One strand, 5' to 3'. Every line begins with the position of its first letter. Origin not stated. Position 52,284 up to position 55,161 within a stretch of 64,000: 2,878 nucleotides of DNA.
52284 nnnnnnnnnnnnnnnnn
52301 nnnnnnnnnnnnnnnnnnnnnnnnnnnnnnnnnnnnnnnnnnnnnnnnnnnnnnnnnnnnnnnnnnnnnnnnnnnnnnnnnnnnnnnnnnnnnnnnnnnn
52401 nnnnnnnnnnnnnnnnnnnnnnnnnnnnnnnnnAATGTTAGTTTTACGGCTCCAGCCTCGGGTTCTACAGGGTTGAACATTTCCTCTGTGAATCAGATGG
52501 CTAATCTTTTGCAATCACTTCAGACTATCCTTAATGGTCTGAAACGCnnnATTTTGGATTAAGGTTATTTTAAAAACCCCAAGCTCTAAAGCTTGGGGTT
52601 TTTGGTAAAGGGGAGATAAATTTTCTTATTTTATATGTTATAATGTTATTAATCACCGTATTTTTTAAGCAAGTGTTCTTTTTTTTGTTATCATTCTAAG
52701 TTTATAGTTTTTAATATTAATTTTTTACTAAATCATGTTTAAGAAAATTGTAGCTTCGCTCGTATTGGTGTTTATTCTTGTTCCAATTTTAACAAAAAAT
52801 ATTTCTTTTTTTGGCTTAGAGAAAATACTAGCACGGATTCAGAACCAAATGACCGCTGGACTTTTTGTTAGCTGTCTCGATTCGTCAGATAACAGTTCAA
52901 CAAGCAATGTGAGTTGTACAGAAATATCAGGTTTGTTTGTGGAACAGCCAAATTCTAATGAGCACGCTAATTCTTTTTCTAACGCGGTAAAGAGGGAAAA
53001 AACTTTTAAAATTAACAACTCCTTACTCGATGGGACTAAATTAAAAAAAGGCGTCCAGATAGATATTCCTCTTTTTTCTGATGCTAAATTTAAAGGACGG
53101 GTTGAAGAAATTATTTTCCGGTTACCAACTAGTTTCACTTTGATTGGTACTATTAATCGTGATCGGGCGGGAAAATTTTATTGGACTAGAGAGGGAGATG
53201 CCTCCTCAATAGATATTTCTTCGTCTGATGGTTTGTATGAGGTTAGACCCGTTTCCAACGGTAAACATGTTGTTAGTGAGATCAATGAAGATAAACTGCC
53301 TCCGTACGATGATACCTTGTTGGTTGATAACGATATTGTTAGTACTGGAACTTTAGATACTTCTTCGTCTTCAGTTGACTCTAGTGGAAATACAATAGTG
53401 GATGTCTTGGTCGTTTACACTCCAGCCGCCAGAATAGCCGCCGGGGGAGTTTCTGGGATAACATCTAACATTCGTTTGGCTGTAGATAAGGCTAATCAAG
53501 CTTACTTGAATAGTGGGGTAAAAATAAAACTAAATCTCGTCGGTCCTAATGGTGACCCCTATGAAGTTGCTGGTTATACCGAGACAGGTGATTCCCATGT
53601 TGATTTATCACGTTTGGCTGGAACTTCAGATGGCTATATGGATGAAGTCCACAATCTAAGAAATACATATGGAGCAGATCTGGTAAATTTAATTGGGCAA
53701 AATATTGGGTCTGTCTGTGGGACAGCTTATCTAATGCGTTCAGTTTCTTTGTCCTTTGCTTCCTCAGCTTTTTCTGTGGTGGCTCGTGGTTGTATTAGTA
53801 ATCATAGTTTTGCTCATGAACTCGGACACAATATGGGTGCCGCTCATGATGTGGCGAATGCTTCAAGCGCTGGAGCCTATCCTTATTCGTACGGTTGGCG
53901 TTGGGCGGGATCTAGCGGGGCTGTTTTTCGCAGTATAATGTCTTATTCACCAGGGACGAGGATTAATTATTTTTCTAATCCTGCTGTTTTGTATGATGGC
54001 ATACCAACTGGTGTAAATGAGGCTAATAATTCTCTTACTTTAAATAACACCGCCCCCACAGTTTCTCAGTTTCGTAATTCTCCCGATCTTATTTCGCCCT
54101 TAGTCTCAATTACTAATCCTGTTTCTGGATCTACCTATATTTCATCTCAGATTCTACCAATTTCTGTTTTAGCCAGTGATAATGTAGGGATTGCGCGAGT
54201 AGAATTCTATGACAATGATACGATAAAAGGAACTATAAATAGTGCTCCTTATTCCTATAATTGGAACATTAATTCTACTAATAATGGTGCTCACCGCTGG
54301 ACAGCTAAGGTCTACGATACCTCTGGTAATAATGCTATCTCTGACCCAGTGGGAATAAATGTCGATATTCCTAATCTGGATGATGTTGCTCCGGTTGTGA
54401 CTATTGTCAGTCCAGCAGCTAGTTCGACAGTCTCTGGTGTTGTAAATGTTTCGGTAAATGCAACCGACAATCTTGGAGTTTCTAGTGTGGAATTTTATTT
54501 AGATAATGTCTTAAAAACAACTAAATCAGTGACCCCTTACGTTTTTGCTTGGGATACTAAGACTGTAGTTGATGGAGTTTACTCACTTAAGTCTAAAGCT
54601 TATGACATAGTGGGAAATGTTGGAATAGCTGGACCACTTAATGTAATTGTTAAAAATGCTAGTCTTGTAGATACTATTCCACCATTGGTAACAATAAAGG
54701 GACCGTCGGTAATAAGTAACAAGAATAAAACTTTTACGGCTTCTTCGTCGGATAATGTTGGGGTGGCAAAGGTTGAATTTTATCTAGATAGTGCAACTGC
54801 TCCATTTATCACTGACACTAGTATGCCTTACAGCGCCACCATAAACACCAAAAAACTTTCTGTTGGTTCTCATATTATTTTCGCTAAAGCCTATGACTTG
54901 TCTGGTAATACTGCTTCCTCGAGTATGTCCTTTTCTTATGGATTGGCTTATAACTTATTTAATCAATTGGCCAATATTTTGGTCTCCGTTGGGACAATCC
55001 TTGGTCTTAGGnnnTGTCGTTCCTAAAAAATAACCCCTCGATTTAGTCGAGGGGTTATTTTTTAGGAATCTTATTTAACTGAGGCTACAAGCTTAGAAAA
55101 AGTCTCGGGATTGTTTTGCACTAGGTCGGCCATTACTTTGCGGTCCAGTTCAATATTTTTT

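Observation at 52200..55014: Conserved C-terminal tail motif shared by adjacent, otherwise unrelated secreted proteins, a candidate novel sorting/secretion signal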

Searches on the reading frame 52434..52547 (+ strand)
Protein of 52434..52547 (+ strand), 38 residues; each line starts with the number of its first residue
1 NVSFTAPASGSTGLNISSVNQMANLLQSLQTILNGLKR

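Call 27: search_protein_representatives(alignment_id=A4)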
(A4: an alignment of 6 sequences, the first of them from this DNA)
Query: 6 sequences, 35 profile positions. Proteins with E-value up to 0.001 (for the whole library): 9; up to 1e-10: 1; up to 1e-30: 0. The best 9 are listed.
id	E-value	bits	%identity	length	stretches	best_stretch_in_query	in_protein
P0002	1.0e-10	57.3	-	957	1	2-34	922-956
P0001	2.6e-09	52.8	-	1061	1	1-35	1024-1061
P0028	3.1e-09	52.5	-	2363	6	21-32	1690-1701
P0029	1.9e-08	50.0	-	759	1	2-35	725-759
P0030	1.8e-06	43.8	-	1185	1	1-30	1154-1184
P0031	1.7e-05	40.7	-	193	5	4-15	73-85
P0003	2.7e-05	40.0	-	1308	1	1-35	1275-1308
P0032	1.7e-04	37.5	-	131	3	8-30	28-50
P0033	5.0e-04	36.0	-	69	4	20-30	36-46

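Call 33: find_related_loci(query=A5, collection=genome_contigs, flank=10000)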
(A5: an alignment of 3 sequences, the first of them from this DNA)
Query A5 (38 aa) in genome_contigs; peptide patterns used: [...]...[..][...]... (x = any residue, [..] = any of these).
72 stretches matched a pattern, but none encodes a relative of the query by tblastn (E <= 1e-3).

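Call 36: find_related_loci(query=A5, collection=metagenome_contigs, flank=10000)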
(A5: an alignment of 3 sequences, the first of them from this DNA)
Query A5 (38 aa) in metagenome_contigs; peptide patterns used: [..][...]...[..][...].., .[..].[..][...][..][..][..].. (x = any residue, [..] = any of these).
182 stretches matched a pattern; 1 encode a relative of the query (tblastn E <= 1e-3); 1 distinct loci.
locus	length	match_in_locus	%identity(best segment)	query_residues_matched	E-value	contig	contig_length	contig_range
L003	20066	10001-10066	50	17-38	2e-5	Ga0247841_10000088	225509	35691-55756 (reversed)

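Call 45: search_protein_families(library=ncbifam, proteins=[window:52434-52547:+], max_evalue=10)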
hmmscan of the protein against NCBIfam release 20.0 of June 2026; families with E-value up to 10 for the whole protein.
seq(38 aa): 0 families

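Call 46: search_protein_families(library=pfam, proteins=[window:52434-52547:+], max_evalue=10)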
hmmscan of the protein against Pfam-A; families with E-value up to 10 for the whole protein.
seq(38 aa): 0 families

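Call 72: search_solved_structures(query=A4, max_evalue=10, show_alignments=3)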
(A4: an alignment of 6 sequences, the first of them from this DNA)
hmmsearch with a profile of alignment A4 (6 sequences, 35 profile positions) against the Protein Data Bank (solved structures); distinct sequences matched with E-value up to 10: 1.
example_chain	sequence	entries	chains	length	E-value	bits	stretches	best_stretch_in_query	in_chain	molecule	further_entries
7ktr_I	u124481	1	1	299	9.3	9.6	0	1-17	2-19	Transcription initiation protein SPT3 homolog,Transcription initiation protein SPT3 homolo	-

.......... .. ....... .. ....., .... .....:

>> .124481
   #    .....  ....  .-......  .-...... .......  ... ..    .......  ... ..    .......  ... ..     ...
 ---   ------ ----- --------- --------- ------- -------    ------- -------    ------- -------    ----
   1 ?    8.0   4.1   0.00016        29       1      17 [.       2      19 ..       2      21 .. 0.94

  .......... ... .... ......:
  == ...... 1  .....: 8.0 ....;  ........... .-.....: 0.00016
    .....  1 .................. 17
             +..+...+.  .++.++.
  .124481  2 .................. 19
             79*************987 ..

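Call 91: find_related_loci(query=A5, collection=viral_contigs, flank=5000)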
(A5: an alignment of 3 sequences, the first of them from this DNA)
Query A5 (38 aa) in viral_contigs; peptide patterns used: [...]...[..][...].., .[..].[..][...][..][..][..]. (x = any residue, [..] = any of these).
98 stretches matched a pattern, but none encodes a relative of the query by tblastn (E <= 1e-3).

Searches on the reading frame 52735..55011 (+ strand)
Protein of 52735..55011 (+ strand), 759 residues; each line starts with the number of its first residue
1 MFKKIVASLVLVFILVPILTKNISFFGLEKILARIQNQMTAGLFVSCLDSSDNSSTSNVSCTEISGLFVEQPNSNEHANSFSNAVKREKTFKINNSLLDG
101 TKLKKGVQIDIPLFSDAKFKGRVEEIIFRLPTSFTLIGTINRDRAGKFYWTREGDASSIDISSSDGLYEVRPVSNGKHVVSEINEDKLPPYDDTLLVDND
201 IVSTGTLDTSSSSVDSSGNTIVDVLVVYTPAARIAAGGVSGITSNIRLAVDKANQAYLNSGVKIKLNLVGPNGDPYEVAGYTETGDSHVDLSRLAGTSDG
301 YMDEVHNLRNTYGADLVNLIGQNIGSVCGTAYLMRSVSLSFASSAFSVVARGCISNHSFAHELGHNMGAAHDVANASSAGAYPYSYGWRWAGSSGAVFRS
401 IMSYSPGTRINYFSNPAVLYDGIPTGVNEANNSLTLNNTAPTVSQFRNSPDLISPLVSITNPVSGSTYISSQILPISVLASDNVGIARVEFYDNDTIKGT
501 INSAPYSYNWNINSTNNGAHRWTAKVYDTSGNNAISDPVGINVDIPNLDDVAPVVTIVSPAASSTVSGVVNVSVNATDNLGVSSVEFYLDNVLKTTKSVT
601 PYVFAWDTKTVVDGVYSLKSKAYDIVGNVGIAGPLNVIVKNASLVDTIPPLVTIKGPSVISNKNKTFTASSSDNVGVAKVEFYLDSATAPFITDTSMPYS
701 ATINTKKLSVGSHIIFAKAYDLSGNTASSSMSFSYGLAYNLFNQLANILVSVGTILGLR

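Call 4: search_protein_families(library=pfam, proteins=[window:52735-55011:+], max_evalue=0.01)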
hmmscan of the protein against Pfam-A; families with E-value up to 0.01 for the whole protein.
window:52735-55011:+ (759 aa): 9 families
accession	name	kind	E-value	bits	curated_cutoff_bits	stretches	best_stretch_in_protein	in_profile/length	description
PF17957.7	Big_7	-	1.3e-43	147.9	24.1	3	553-619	1-69/70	Bacterial Ig domain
PF13688.12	Reprolysin_5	-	8.6e-19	69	27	1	220-414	3-196/196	Metallo-peptidase family M12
PF13583.11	Reprolysin_4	-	1.7e-17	64.2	22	1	221-420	4-191/203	Metallo-peptidase family M12B Reprolysin-like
PF13582.12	Reprolysin_3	-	1.5e-12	48.5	22.4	1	245-372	3-123/123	Metallo-peptidase family M12B Reprolysin-like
PF19077.6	Big_13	-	4e-08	34.1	27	0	507-544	61-101/102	Bacterial Ig-like domain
PF13574.12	Reprolysin_2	-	1.7e-07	31.8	27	1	245-415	7-183/195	Metallo-peptidase family M12B Reprolysin-like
PF13750.12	Big_3_3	-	3.1e-06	27.4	27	0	506-585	3-81/157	Bacterial Ig-like domain (group 3)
PF10462.15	Peptidase_M66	-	0.00016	21.2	20.6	1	356-387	193-225/306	Peptidase M66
PF02494.22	HYR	-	0.0044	17.8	21.7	0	674-730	19-76/81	HYR domain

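Call 5: search_protein_families(library=ncbifam, proteins=[window:52735-55011:+], max_evalue=1)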
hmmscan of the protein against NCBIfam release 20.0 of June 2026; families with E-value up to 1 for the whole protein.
window:52735-55011:+ (759 aa): 3 families
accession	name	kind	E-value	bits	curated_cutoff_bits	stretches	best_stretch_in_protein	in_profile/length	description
NF052434.1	Mep72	equivalog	4.1e-34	118.1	645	1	221-449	1-234/573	biofilm-associated metzincin protease Mep72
NF038115.1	SVAGG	subfamily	7.3e-05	22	150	1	297-372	119-193/407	SVAGG family GlyGly-CTERM protein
NF047446.1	barrel_OmpL47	domain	0.00012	22.4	40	2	661-729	3-61/68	OmpL47-type beta-barrel domain-containing protein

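Call 86: predict_structure(protein=window:52735-55011:+)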
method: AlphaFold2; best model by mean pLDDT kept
length: 759 residues; sequences in the alignment: 1
mean_pLDDT: 37.1   pTM: 0.26
mean pLDDT of the five models: 37.1, 30.0, 28.0, 28.0, 24.0
residues with pLDDT >= 90: 0; 70-90: 0; 50-70: 77; < 50: 682
segments of 3 or more residues with pLDDT < 50: 2-4, 27-30, 32-99, 101-103, 110-148, 152-212, 227-245, 268-489, 494-521, 526-747
pLDDT, mean of each block of 10 residues (from residue 1): 53 59 48 40 27 29 27 28 30 43 48 42 39 41 46 43 33 26 28 28 36 51 48 36 49 52 51 41 43 38 40 38 36 31 33 37 36 29 25 24 23 35 27 28 28 26 25 25 39 49 42 39 48 41 39 37 36 38 38 35 33 33 33 34 32 35 36 38 38 36 37 38 38 36 47 51
secondary structure, 60 per line:
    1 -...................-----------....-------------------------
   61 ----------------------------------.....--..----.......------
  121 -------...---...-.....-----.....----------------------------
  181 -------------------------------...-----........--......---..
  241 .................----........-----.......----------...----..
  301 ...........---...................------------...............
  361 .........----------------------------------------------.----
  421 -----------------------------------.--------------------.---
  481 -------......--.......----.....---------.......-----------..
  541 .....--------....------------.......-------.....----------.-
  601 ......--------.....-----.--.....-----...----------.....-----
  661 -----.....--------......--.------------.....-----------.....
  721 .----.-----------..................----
elements in order (helices of 4 or more, strands of 3 or more residues): H2-20 H32-35 E108-111 E128-130 E134-136 E138-142 E148-152 E212-214 E220-227 H230-235 H239-257 E262-269 E275-281 H299-311 H315-333 H346-369 E488-493 E496-502 E507-511 E521-527 E539-545 E554-557 E570-576 E584-588 E601-606 E615-619 E628-632 E638-640 E651-655 E666-670 E679-684 E700-704 E716-721 H738-755
